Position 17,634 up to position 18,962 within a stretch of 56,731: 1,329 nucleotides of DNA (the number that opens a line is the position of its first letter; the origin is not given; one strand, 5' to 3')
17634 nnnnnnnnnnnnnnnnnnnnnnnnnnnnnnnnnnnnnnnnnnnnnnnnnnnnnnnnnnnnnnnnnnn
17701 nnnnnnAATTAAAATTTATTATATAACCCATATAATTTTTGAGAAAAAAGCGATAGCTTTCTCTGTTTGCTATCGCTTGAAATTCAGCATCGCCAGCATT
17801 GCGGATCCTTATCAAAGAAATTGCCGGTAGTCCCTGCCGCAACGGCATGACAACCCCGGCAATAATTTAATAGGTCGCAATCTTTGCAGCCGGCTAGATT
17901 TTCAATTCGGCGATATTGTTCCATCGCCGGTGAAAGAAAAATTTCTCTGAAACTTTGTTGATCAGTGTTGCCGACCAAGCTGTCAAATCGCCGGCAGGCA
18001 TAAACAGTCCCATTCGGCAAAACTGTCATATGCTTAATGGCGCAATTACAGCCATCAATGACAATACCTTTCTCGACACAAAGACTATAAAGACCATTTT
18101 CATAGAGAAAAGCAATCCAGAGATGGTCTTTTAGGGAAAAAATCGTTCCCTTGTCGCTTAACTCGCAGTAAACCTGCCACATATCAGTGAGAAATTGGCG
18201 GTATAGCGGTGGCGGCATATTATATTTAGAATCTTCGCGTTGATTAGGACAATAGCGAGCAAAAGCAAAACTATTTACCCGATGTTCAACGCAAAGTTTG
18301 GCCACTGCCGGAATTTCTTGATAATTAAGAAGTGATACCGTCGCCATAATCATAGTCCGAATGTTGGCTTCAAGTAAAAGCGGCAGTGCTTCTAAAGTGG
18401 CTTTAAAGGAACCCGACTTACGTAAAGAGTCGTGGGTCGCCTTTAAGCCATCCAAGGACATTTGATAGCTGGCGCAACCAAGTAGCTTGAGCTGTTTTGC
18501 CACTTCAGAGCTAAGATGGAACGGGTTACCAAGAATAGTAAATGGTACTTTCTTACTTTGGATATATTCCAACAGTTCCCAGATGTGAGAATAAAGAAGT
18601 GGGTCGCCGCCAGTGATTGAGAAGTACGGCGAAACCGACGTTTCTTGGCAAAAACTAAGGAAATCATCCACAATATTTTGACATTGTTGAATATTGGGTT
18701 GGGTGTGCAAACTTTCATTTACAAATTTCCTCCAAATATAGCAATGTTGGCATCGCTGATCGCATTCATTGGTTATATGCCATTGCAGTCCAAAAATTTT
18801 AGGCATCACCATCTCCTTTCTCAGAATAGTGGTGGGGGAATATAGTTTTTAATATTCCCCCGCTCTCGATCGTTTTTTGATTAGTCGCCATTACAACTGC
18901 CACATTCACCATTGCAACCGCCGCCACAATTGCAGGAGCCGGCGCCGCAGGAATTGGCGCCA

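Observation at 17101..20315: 68-aa precursor with a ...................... tail, SPASM maturase, inter-gene stem-loop and flanking methyltransferases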

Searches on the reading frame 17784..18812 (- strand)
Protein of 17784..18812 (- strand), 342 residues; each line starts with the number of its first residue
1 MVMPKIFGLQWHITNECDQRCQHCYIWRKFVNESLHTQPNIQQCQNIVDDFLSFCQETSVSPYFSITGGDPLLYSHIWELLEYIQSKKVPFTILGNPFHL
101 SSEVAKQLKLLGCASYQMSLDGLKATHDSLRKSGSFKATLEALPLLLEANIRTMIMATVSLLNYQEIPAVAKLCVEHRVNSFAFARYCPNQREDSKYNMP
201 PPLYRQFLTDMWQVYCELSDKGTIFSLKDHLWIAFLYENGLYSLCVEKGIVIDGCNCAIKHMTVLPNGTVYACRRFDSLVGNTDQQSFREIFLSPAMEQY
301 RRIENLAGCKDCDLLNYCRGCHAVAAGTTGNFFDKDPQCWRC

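Call 3: search_protein_families(library=ncbifam, proteins=[window:17784-18812:-], max_evalue=0.01)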
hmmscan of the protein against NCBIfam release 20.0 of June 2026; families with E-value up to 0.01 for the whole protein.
window:17784-18812:- (342 aa): 65 families (the best 25 are shown)
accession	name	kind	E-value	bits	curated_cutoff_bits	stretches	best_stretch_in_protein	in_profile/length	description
TIGR04340.1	rSAM_ACGX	hypoth_equivalog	5.5e-124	413.8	400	1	6-341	2-339/341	radical SAM/SPASM domain protein, ACGX system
TIGR04082.1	rSAM_for_selen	equivalog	1.5e-67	228.5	350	1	3-339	195-515/516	thio(seleno)oxazole modification radical SAM maturase SbtM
TIGR04053.2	TIGR04053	equivalog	9.8e-31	107.3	395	2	9-184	10-183/366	TIGR04053 family radical SAM/SPASM domain-containing protein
TIGR04545.1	rSAM_ahbD_hemeb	equivalog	4.5e-30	105.2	500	1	10-339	3-335/339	heme b synthase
TIGR04055.1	rSAM_NirJ2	equivalog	3.7e-28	99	500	2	10-183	3-170/326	putative heme d1 biosynthesis radical SAM protein NirJ2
TIGR04250.1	SCM_rSAM_ScmE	equivalog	4.7e-26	91.5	400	2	11-177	7-168/358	SynChlorMet cassette radical SAM/SPASM protein ScmE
TIGR04054.1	rSAM_NirJ1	equivalog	1.6e-25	89.5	650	1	10-340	39-381/387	putative heme d1 biosynthesis radical SAM protein NirJ1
TIGR04051.1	rSAM_NirJ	equivalog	3.8e-25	88.6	515.45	2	11-188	6-177/354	heme d1 biosynthesis radical SAM protein NirJ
TIGR04546.1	rSAM_ahbC_deAc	equivalog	4.9e-23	81.5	650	1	10-184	42-210/390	12,18-didecarboxysiroheme deacetylase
TIGR03962.1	mycofact_rSAM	equivalog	9.7e-22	77.6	265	1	9-340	14-332/339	mycofactocin radical SAM maturase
TIGR04303.1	GeoRSP_rSAM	equivalog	1.5e-21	77.3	400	1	9-340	7-325/325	GeoRSP system radical SAM/SPASM protein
TIGR04347.1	pseudo_SAM_Halo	equivalog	4.7e-21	75.5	525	2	10-187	41-212/390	TIGR04347 family pseudo-SAM/SPASM protein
TIGR04251.1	SCM_rSAM_ScmF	equivalog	1.1e-18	67.7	400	1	10-198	7-193/353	SynChlorMet cassette radical SAM/SPASM protein ScmF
TIGR03942.1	sulfatase_rSAM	equivalog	2.1e-18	66.5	349.45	1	14-321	8-324/363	anaerobic sulfatase maturase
TIGR04133.1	rSAM_w_lipo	hypoth_equivalog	3.6e-18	65.6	425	1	8-321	25-330/350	TIGR04133 family radical SAM/SPASM protein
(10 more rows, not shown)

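Call 4: search_protein_families(library=pfam, proteins=[window:17784-18812:-], max_evalue=0.01)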
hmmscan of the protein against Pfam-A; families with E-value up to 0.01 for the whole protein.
window:17784-18812:- (342 aa): 2 families
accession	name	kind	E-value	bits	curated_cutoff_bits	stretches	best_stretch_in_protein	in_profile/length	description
PF04055.27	Radical_SAM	-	9.6e-19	68.6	29.5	1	13-173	3-165/166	Radical SAM superfamily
PF13186.11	SPASM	-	2.2e-09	37.9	21.5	1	255-313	1-67/67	Iron-sulfur cluster-binding domain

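Call 14: find_homologous_proteins(query=window:17784-18812:-, max_evalue=1e-20)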
Query window:17784-18812:- (342 aa): 2883 proteins with E <= 1e-20 among 3457 candidates; the best 120 are listed.
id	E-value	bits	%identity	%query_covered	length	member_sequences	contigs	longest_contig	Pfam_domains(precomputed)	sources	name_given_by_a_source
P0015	2.1e-239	811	100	99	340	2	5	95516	PF13186.12,PF04055.28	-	-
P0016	1.6e-179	615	74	99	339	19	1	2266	PF13186.12,PF04055.28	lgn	-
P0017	9.1e-177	605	72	99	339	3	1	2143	PF13186.12,PF04055.28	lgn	-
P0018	3.4e-173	594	71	99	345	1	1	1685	PF13186.12,PF04055.28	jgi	jgi:radical SAM/SPASM domain protein of ACGX system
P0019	5.8e-172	590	71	99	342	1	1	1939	PF13186.12,PF04055.28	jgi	jgi:radical SAM/SPASM domain protein of ACGX system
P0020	3.0e-171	587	71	99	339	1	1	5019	PF13186.12,PF04055.28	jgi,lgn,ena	-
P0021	1.4e-170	585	69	99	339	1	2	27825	PF13186.12,PF04055.28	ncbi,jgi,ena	-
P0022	3.6e-170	584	72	99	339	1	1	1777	PF13186.12,PF04055.28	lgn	-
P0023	4.9e-170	583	69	99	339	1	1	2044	PF13186.12,PF04055.28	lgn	-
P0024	2.7e-169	581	68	99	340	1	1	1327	PF13186.12,PF04055.28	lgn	-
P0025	4.5e-168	577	70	99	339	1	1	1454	PF13186.12,PF04055.28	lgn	-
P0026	4.8e-168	577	70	99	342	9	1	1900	PF13186.12,PF04055.28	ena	-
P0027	6.8e-167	573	68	99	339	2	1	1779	PF13186.12,PF04055.28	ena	-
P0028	1.4e-166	572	68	99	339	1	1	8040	PF13186.12,PF04055.28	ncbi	-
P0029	1.7e-166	572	69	99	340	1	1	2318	PF13186.12,PF04055.28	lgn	-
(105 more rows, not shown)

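Call 18: find_related_loci(query=A2, collection=genome_contigs, flank=4000)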
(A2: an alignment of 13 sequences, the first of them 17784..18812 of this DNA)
Query A2 (342 aa) in genome_contigs; peptide patterns used: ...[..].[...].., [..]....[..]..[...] (x = any residue, [..] = any of these).
600 stretches matched a pattern (row limit reached: there are more); 572 encode a relative of the query (tblastn E <= 1e-3); the best 80 are kept; 80 distinct loci.
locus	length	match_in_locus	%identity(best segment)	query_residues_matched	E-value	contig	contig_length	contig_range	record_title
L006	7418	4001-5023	70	1-342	1e-174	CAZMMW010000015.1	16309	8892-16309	MAG TPA_asm: uncultured Gammaproteobacteria bacterium isolate SRP257756_co1_229 genome assembly, contig: NODE_3086_lengt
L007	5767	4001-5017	70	3-342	5e-175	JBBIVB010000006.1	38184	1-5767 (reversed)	MAG: Candidatus Veblenbacteria bacterium isolate PBS170224_bin_67 NODE_85_length_38184_cov_4.926513, whole genome shotgu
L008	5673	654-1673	67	2-342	9e-164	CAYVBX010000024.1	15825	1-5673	MAG TPA_asm: uncultured Candidatus Peribacteria bacterium isolate SRP241326_co2_311 genome assembly, contig: NODE_4991_l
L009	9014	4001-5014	57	5-341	9e-132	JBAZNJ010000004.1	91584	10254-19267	MAG: Patescibacteria group bacterium isolate SO_2017_LW4_64 scaffold_759_c1_LW137-91_2017, whole genome shotgun sequence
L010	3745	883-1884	57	5-341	2e-132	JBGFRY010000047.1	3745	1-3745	MAG: Candidatus Micrarchaeota archaeon isolate BA1A30.2019.Bin.11 NODE_20660_length_3745_cov_26.746689, whole genome sho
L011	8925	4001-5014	55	5-341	6e-129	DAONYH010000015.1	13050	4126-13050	MAG TPA_asm: bacterium isolate AMR_MDS_4127 NODE_6146_length_13050_cov_15.280339, whole genome shotgun sequence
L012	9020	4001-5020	54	2-341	5e-126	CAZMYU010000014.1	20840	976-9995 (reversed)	MAG TPA_asm: uncultured Gammaproteobacteria bacterium isolate binchicken_co154_8 genome assembly, contig: NODE_4166_leng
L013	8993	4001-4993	52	7-341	2e-114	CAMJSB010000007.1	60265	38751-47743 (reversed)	MAG: uncultured bacterium isolate SRR12081292_bin.31_metaWRAP_v1.3_MAG genome assembly, contig: ERZ12289771.528, whole g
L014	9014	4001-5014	49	2-342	9e-113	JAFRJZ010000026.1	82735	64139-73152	Candidatus Saccharibacteria bacterium isolate RGIG2539 Goat_Jejunum-5__c181396, whole genome shotgun sequence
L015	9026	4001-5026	50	1-341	2e-112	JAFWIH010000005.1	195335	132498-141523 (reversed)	MAG: Clostridia bacterium isolate RGIG5765 Sheep_Ileum-4__c1797, whole genome shotgun sequence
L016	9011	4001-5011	50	2-341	5e-112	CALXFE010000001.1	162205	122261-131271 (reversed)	MAG: uncultured Clostridia bacterium isolate BRZ_ID__bin55 genome assembly, contig: BRZ_ID__NODE_116_length_162205_cov_2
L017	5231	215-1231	48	3-341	7e-111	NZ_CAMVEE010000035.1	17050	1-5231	MAG: uncultured Methanobrevibacter sp. isolate SRR8387718_bin.72_metaWRAP_v1.3_MAG ERZ14209544.4845, whole genome shotgu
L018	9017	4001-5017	48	3-341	1e-110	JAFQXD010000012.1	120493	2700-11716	MAG: Methanobrevibacter sp. isolate RGIG2231 Goat_Duodenum-1__c192, whole genome shotgun sequence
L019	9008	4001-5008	49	7-341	2e-110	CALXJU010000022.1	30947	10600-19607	MAG: uncultured Clostridia bacterium isolate BRZ_EF__bin101 genome assembly, contig: BRZ_EF__NODE_2199_length_30947_cov_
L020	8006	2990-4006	48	1-340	4e-110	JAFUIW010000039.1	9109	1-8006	MAG: Methanobrevibacter sp. isolate RGIG4535 Roe_deer_Rectum-1__c235036, whole genome shotgun sequence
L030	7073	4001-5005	48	7-341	9e-109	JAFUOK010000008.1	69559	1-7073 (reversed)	MAG: Alistipes sp. isolate RGIG4679 Roe_deer_Rectum-5__c78819, whole genome shotgun sequence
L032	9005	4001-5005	46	7-341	6e-108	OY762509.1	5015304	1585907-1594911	MAG: Vallitaleaceae bacterium isolate c0ba017c-7b98-4334-a234-c16200e784d9 genome assembly, chromosome: 1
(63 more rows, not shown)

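Call 30: search_solved_structures(query=window:17784-18812:-, max_evalue=0.001)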
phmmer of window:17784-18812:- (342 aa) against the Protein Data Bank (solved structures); distinct sequences matched with E-value up to 0.001: 6.
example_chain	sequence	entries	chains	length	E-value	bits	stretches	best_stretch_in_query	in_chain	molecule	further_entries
6efn_A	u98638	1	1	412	1e-10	44.4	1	12-176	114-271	Sporulation killing factor maturation protein SkfB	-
7vob_C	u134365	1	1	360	9e-07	31.5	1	49-182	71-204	Cytosylglucuronate decarboxylase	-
7voc_C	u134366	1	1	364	9.2e-07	31.4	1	49-182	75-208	Cytosylglucuronate decarboxylase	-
5wgg_A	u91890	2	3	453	3.9e-06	29.4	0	244-327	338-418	Radical SAM domain protein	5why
8vpo_A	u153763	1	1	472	9.8e-05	24.8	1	6-331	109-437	Radical SAM core domain-containing protein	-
5v1q_A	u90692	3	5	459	0.00014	24.3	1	55-323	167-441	Radical SAM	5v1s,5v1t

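Call 59: predict_structure(alignment_id=A3)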
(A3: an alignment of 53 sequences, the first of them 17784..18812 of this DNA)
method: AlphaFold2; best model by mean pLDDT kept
length: 342 residues; sequences in the alignment: 53
mean_pLDDT: 92.4   pTM: 0.91
mean pLDDT of the five models: 92.4, 91.7, 91.7, 91.4, 91.4
residues with pLDDT >= 90: 249; 70-90: 79; 50-70: 13; < 50: 1
segments of 3 or more residues with pLDDT < 50: none
pLDDT, mean of each block of 10 residues (from residue 1): 83 89 69 77 98 97 94 97 98 97 98 98 96 96 98 97 98 99 92 90 98 98 95 96 86 81 93 88 97 95 88 86 88 91 84
secondary structure, 60 per line:
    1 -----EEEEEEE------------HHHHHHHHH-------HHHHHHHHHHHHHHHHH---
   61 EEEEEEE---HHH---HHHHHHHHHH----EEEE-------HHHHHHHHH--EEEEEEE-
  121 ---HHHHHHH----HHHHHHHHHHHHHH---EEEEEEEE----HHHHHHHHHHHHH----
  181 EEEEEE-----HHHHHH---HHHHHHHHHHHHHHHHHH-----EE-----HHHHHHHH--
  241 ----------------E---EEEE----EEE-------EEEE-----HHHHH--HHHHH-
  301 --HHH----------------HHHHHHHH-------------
elements in order: E6-12 H25-33 H41-57 E61-67 H77-86 E91-94 H102-110 E113-119 H124-130 H135-148 E152-159 H164-176 E181-186 H192-197 H201-218 H231-238 E261-264 E269-271 E279-282 H288-292 H295-299 H322-329

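Call 63: fold_search(model_id=the predicted structure, library=pdb)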
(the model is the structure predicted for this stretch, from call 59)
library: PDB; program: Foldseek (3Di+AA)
matches with E <= 10: 1736; with E <= 0.001: 160
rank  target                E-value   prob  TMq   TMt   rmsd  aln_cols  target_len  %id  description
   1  4k37_A                1.9e-15  1.00  0.74  0.70   4.9       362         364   18  Native anSMEcpe with bound AdoMet (released 2013-05-08)
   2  6efn                  2.3e-15  1.00  0.66  0.60   4.2       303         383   19  Structure of a RiPP maturase, SkfB (released 2018-10-24)
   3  5v1s_A                6.1e-15  1.00  0.74  0.61   4.4       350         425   18  Crystal structure of Streptococcus suis SuiB bound to S-adenosylmethionine (released 2017-08-30)
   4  4k37_B                7.4e-15  1.00  0.76  0.71   4.5       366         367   19  Native anSMEcpe with bound AdoMet (released 2013-05-08)
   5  4k36_A                8.8e-15  1.00  0.74  0.67   4.7       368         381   18  His6 tagged anSMEcpe with bound AdoMet (released 2013-05-08)
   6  5v1t_A                1.0e-14  1.00  0.75  0.60   4.5       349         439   17  Crystal structure of Streptococcus suis SuiB bound to precursor peptide SuiA (released 2017-08-30)
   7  8vpo                  1.2e-14  1.00  0.71  0.56   4.9       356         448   17  X-Ray Crystal Structure of TigE from Paramaledivibacter caminithermalis (released 2024-02-07)
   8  5v1q_A                1.3e-14  1.00  0.75  0.61   4.3       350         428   18  Crystal structure of Streptococcus suis SuiB (released 2017-08-30)
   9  4k38_A                1.4e-14  1.00  0.75  0.70   5.0       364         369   19  Native anSMEcpe with bound AdoMet and Kp18Cys peptide (released 2013-05-08)
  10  4k39_A                1.4e-14  1.00  0.75  0.71   4.8       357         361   19  Native anSMEcpe with bound AdoMet and Cp18Cys peptide (released 2013-05-08)
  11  5why_B                1.4e-14  1.00  0.66  0.55   7.0       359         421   18  Structural Insights into Thioether Bond Formation in the Biosynthesis of Sactipeptides (released 2017-07-26)
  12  5v1s_B                3.8e-14  1.00  0.73  0.60   4.6       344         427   18  Crystal structure of Streptococcus suis SuiB bound to S-adenosylmethionine (released 2017-08-30)
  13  5v1q_B                4.0e-14  1.00  0.75  0.60   4.4       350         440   18  Crystal structure of Streptococcus suis SuiB (released 2017-08-30)
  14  5why_A                4.3e-14  1.00  0.72  0.60   3.9       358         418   17  Structural Insights into Thioether Bond Formation in the Biosynthesis of Sactipeptides (released 2017-07-26)
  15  7vob                  7.9e-14  1.00  0.64  0.67   7.4       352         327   18  The crystal structure of a Radical SAM Enzyme BlsE involved in the Biosynthesis of Blasticidin S (released 2022-05-04)
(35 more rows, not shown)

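Call 65: search_protein_families(library=pfam, proteins=[L018:1628-2023:-, L017:1222-2208:+, L030:5017-5598:+, L032:5018-5872:+, L017:2214-2825:+], max_evalue=0.0001)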
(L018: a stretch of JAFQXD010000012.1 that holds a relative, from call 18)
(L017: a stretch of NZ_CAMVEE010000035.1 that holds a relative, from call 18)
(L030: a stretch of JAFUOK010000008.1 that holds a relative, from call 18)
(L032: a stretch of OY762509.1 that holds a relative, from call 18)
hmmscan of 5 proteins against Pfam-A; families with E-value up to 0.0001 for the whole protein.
L018:1628-2023:- (131 aa): 1 family
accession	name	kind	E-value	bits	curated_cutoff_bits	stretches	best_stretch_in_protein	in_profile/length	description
PF01638.23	HxlR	-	1.7e-15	57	20.8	1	23-102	4-82/91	HxlR-like helix-turn-helix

L017:1222-2208:+ (328 aa): 4 families
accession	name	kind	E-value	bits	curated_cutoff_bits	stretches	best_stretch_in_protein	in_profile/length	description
PF00107.32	ADH_zinc_N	-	2.4e-15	57.1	31.8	1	166-278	1-117/129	Zinc-binding dehydrogenase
PF13602.12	ADH_zinc_N_2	-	4.2e-14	54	27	1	215-324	23-133/134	Zinc-binding dehydrogenase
PF08240.17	ADH_N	-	4.6e-13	49.8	23.5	1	34-121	2-103/104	Alcohol dehydrogenase GroES-like domain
PF16884.10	ADH_N_2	-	2.6e-06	27.8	31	1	17-96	13-93/108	N-terminal domain of oxidoreductase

L030:5017-5598:+ (193 aa): 1 family
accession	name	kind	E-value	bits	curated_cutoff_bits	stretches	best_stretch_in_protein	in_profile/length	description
PF00881.29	Nitroreductase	-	5.6e-23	82.4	23.5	1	8-174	1-167/167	Nitroreductase family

L032:5018-5872:+ (284 aa): 0 families

L017:2214-2825:+ (203 aa): 14 families
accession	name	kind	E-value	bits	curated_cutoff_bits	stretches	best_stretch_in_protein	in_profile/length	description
PF01243.27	PNPOx_N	-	2.2e-11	44.6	28.1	1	5-92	3-85/120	Pyridoxamine 5'-phosphate oxidase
PF00037.32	Fer4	-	3e-09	36.7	21.1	1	179-199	3-23/24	4Fe-4S binding domain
PF13187.11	Fer4_9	-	6.4e-09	36.1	27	1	154-199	1-52/52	4Fe-4S dicluster domain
PF13237.11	Fer4_10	-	1.9e-08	34.5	25.5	1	152-195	6-53/53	4Fe-4S dicluster domain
PF12797.12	Fer4_2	-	2.9e-08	33.6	24.5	0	152-166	7-21/22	4Fe-4S binding domain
PF12838.12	Fer4_7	-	8.6e-08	33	27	1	155-198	2-52/52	4Fe-4S dicluster domain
PF13534.11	Fer4_17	-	5.7e-07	30.4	22.2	0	147-169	38-60/61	4Fe-4S dicluster domain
PF13484.11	Fer4_16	-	2.4e-06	28.7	30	0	183-202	1-20/66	4Fe-4S double cluster binding domain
PF14697.11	Fer4_21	-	3.1e-06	27.7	35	1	153-199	6-57/59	4Fe-4S dicluster domain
PF12837.12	Fer4_6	-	7.3e-06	26.1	25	0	184-199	9-24/24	4Fe-4S binding domain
PF12800.12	Fer4_4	-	3.6e-05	24.2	24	0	153-167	2-16/17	4Fe-4S binding domain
PF16242.11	Pyrid_ox_like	-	5.5e-05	23.2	28.8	1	8-87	7-89/149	Pyridoxamine 5'-phosphate oxidase like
PF12798.12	Fer4_3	-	5.6e-05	24.1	27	0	184-198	1-15/15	4Fe-4S binding domain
PF13183.11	Fer4_8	-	6.5e-05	23.8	27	0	150-169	49-68/68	4Fe-4S dicluster domain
